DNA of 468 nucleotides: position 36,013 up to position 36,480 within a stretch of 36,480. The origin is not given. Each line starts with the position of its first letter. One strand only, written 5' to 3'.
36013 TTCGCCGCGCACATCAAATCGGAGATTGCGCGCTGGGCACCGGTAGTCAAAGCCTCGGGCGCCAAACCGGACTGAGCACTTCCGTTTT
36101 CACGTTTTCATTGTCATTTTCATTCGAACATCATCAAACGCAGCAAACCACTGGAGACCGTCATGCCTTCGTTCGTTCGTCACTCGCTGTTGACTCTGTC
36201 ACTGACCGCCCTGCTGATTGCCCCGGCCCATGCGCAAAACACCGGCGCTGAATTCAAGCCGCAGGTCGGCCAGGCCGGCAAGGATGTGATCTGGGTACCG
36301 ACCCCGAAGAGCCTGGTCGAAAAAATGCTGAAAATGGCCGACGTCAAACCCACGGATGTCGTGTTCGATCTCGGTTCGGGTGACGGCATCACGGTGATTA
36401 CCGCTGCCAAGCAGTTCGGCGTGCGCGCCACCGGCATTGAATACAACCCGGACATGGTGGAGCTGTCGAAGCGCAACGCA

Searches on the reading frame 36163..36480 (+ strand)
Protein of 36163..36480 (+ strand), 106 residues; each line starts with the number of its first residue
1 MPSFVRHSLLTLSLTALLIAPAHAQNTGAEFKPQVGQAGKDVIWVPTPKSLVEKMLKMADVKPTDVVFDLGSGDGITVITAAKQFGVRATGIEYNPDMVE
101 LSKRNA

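Call 9: search_protein_families(library=pfam, proteins=[window:36163-36480:+])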
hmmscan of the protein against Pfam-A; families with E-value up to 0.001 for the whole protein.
window:36163-36480:+ (106 aa): 4 families
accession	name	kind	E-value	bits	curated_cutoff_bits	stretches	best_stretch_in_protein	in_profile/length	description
PF08123.19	DOT1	-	1e-06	28.9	23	1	48-104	27-84/205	Histone methylation protein DOT1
PF13649.12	Methyltransf_25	-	3.7e-05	24.8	27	1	67-106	1-41/97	Methyltransferase domain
PF01555.25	N6_N4_Mtase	-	5.9e-05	23.6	26.7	1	46-103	165-220/221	DNA methylase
PF13847.12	Methyltransf_31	-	0.00025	21.2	27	1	65-106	5-48/145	Methyltransferase domain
